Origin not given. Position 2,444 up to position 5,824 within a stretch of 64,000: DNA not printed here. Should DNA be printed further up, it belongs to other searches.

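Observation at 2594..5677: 1027-aa orphan protein with a C-terminal CHAT/caspase-like His-Cys dyad, adjacent to tRNA-Leu(GAG)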

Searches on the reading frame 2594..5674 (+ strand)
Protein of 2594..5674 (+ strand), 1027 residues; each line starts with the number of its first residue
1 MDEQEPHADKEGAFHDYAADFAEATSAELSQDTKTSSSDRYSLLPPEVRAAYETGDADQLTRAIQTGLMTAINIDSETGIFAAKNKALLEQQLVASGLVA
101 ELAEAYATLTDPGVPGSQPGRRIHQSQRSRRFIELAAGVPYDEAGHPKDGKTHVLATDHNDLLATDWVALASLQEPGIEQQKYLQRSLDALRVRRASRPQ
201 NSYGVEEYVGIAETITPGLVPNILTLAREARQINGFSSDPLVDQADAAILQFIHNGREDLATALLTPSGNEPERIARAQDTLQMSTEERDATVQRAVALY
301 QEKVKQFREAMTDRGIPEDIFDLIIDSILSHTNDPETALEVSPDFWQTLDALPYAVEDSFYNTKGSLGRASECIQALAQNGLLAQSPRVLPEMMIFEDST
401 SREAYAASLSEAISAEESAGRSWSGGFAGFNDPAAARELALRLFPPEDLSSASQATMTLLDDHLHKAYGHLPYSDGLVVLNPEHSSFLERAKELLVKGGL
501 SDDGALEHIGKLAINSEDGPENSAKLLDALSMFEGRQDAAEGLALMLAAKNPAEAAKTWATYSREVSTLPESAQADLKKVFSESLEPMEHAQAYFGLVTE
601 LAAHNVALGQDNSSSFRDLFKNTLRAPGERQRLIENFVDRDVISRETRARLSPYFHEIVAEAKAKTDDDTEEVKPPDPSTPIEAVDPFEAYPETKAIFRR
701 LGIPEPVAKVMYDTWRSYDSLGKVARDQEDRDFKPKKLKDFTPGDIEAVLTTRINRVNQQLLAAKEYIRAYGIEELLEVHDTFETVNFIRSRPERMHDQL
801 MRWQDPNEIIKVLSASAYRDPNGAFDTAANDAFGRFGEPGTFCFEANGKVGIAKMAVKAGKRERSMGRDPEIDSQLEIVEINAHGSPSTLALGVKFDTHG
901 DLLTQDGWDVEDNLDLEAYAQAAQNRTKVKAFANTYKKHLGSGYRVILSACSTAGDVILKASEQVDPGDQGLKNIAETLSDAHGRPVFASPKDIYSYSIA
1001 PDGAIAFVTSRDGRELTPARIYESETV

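Call 7: search_protein_families(library=pfam, proteins=[window:2594-5674:+], max_evalue=10)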
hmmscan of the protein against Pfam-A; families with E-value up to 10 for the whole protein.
window:2594-5674:+ (1027 aa): 3 families
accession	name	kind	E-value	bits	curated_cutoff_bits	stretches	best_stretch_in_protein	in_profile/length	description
PF11842.13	DUF3362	-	0.026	15.1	27.6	1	775-808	24-58/151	Domain of unknown function (DUF3362)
PF18082.7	NAT_N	-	0.05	15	27.8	1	246-321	30-94/129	N-acyltransferase N-terminal domain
PF24430.1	DUF7553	-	0.12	13.3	27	1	244-309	19-84/85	Family of unknown function (DUF7553)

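Call 8: search_protein_families(library=ncbifam, proteins=[window:2594-5674:+], max_evalue=10)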
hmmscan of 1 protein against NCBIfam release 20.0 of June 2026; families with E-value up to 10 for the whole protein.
window:2594-5674:+ (1027 aa): 0 families

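Call 9: search_solved_structures(query=window:2594-5674:+, max_evalue=10)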
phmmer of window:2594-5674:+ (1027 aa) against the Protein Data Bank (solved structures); distinct sequences matched with E-value up to 10: 0.

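Call 10: find_homologous_proteins(query=window:2594-5674:+, max_evalue=0.001)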
Query window:2594-5674:+ (1027 aa): 2 proteins with E <= 0.001 among 8000 candidates.
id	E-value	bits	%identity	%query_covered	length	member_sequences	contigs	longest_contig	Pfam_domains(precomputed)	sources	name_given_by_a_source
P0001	0.0e+0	2290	100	100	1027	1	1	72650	-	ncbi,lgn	-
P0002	4.2e-51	192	26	77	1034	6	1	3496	-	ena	-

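Call 14: find_encoding_contigs(protein=P0001, flank=10000, max_places=4)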
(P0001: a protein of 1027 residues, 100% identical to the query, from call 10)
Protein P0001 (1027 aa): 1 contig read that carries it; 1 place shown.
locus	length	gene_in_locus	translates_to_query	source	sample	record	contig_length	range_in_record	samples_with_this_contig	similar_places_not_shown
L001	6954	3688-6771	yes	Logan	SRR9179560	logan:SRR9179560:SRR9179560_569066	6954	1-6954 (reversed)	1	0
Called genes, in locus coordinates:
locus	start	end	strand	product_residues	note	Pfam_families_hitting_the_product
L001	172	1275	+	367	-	PF01180:DHO_dh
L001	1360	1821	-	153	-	-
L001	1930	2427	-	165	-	-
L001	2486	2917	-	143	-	PF12802:MarR_2 (weak)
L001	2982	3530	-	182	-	PF03352:Adenine_glyco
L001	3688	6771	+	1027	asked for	-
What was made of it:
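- Checked: An independent gene call on Logan contig L001 gives the same 1027-aa product (call 14).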

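Call 15: find_encoding_contigs(protein=P0002, flank=10000, max_places=6)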
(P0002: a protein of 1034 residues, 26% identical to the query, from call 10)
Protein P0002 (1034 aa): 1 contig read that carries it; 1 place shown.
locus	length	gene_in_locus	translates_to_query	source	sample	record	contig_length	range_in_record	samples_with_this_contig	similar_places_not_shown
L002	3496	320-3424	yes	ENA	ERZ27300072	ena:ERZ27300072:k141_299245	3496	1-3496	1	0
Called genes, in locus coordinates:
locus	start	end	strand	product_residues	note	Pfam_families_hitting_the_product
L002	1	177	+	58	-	?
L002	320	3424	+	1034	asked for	-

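Call 21: search_protein_representatives(protein=window:2594-5674:+)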
Query: 1027 residues. Proteins with E-value up to 0.001 (for the whole library): 103; up to 1e-10: 91; up to 1e-30: 39. The best 103 are listed.
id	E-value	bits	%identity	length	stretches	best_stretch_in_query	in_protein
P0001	0.0e+00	2289.5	100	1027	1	1-1027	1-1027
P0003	7.6e-95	335.0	29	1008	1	48-1020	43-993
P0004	1.6e-85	304.1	29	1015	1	4-1015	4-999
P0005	1.6e-84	300.8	33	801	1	240-1022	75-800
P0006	5.7e-75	269.2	30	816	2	219-930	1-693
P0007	1.2e-68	248.3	31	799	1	207-996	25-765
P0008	7.7e-64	232.4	34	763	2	696-1019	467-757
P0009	1.2e-60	221.8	29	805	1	228-1017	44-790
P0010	3.1e-59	217.1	29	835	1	227-1008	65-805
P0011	8.3e-57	209.1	33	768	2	632-1013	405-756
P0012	1.8e-56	208.0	36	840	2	697-1018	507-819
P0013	4.9e-52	193.3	29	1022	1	89-1008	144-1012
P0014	3.0e-49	184.1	25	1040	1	51-1013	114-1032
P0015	3.5e-49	183.8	34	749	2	694-1001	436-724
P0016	1.1e-46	175.6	27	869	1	184-1014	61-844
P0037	8.9e-32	126.3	27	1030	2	689-1016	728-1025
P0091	4.9e-11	57.6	27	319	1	699-893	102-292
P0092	8.1e-11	56.9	29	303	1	230-441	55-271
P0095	5.3e-09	50.9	27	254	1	231-412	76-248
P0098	5.2e-08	47.6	31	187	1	8-189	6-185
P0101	2.7e-05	38.6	27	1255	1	238-411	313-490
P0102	3.5e-05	38.2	34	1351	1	241-387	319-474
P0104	4.2e-04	34.7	28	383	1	680-873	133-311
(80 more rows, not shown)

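Call 38: find_related_loci(query=window:2594-5674:+, collection=genome_contigs, flank=10000)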
Query window:2594-5674:+ (1027 aa) in genome_contigs; peptide patterns used: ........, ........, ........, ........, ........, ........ (x = any residue, [..] = any of these).
14 stretches matched a pattern, but none encodes a relative of the query by tblastn (E <= 1e-3).
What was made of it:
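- Tried and rejected: The full protein gave no relative (call 38).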

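Call 40: find_encoding_contigs(protein=P0037, flank=10000, max_places=4)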
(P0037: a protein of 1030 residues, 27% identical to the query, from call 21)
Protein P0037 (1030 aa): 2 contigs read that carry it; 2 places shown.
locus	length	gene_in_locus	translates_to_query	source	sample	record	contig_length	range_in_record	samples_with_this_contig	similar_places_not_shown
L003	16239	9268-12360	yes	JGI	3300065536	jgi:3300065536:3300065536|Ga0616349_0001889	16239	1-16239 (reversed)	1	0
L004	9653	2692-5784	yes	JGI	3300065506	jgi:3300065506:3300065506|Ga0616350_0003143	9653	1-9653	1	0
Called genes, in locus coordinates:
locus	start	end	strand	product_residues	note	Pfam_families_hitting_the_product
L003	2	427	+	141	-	?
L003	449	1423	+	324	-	PF00316:FBPase, PF18913:FBPase_C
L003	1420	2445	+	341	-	PF00274:Glycolytic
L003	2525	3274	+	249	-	PF01904:DUF72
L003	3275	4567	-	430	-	PF25371:DUF7884, PF02353:CMAS, PF13489:Methyltransf_23, PF05175:MTS (weak), PF13847:Methyltransf_31, PF08241:Methyltransf_11, PF08242:Methyltransf_12, PF13649:Methyltransf_25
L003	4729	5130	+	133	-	-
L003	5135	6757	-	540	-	PF02142:MGS, PF01808:AICARFT_IMPCHas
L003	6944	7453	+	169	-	-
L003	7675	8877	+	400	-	PF00270:DEAD, PF04851:ResIII, PF00271:Helicase_C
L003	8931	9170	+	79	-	-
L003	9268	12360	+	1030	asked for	-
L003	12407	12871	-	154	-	PF01668:SmpB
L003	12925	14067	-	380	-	PF02449:Glyco_hydro_42 (weak)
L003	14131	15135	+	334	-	-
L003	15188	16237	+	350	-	?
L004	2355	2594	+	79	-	-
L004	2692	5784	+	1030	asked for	-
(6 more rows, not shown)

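Call 41: find_encoding_contigs(protein=P0003, flank=10000, max_places=4)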
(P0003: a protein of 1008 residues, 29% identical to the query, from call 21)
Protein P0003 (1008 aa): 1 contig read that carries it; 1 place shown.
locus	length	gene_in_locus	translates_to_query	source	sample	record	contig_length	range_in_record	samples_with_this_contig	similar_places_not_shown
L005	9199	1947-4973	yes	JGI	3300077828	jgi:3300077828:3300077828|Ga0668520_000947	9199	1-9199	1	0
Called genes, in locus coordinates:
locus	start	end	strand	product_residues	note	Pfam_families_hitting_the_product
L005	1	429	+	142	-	?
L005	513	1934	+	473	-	PF00224:PK, PF02887:PK_C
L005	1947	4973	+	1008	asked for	-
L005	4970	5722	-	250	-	PF12679:ABC2_membrane_2, PF12698:ABC2_membrane_3, PF01061:ABC2_membrane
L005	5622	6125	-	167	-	PF12698:ABC2_membrane_3 (weak)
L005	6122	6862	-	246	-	PF00005:ABC_tran, PF13304:AAA_21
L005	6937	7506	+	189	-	PF00440:TetR_N, PF17920:TetR_C_16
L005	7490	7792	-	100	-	PF12802:MarR_2 (faint), PF12840:HTH_20 (weak), PF01022:HTH_5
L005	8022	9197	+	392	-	?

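Call 66: find_encoding_contigs(protein=P0005, flank=10000, max_places=3)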
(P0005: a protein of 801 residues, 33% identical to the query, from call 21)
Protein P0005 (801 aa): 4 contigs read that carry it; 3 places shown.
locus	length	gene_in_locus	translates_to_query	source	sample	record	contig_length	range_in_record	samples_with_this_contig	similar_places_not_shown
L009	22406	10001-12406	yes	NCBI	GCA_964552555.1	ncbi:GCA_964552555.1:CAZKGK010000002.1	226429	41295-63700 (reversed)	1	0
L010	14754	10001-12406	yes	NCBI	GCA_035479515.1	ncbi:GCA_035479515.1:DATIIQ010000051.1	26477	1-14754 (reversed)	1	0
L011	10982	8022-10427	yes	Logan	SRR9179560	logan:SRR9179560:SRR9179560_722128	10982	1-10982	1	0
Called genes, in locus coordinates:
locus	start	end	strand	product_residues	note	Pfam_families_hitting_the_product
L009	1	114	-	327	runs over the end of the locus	-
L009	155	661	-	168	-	PF00293:NUDIX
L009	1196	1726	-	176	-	PF01936:NYN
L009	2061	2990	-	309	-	PF01544:CorA, PF20237:DUF6594 (faint)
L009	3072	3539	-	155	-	PF01725:Ham1p_like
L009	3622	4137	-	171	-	-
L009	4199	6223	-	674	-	PF22745:Nlig-Ia, PF01653:DNA_ligase_aden, PF03120:OB_DNA_ligase, PF14520:HHH_5 (faint), PF12826:HHH_2, PF00633:HHH (weak), PF00533:BRCT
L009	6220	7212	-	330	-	-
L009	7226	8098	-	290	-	PF01435:Peptidase_M48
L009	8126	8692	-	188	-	PF04011:LemA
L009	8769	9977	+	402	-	PF00768:Peptidase_S11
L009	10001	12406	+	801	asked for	-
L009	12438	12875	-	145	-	-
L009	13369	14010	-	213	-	PF03575:Peptidase_S51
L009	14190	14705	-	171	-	PF00293:NUDIX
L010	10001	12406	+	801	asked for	-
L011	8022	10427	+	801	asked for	-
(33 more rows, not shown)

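Call 67: find_encoding_contigs(protein=P0013, flank=10000, max_places=3)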
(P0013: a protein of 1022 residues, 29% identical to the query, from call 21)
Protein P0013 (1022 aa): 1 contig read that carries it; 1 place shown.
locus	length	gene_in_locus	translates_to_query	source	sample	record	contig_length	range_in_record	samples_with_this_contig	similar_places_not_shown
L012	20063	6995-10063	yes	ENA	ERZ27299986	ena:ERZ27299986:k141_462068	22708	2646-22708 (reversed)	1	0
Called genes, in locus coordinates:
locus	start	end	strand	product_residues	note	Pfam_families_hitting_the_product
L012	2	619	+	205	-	?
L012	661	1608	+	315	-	PF00535:Glycos_transf_2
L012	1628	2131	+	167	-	-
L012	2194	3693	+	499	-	PF12229:PG_binding_4 (faint), PF03734:YkuD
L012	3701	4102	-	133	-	PF23636:DUF7144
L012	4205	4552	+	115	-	-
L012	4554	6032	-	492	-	PF13396:PLDc_N (weak), PF13091:PLDc_2, PF00614:PLDc (weak)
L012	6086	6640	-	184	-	-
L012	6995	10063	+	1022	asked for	-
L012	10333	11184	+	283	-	PF12844:HTH_19 (weak), PF13560:HTH_31, PF24250:HVO_2718 (faint), PF01381:HTH_3, PF13443:HTH_26, PF00702:Hydrolase (weak), PF13419:HAD_2 (weak)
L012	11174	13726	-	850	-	PF00133:tRNA-synt_1, PF01406:tRNA-synt_1e (faint), PF09334:tRNA-synt_1g, PF13603:tRNA-synt_1_2, PF09334:tRNA-synt_1g (weak), PF08264:Anticodon_1, PF10458:Val_tRNA-synt_C (weak)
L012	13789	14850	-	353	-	PF02543:Carbam_trans_N (faint), PF00814:TsaD, PF22521:HypF_C_2 (weak)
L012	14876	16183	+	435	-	PF08245:Mur_ligase_M, PF02875:Mur_ligase_C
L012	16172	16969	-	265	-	PF19420:DDAH_eukar, PF02274:ADI (weak)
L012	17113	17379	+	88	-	PF00166:Cpn10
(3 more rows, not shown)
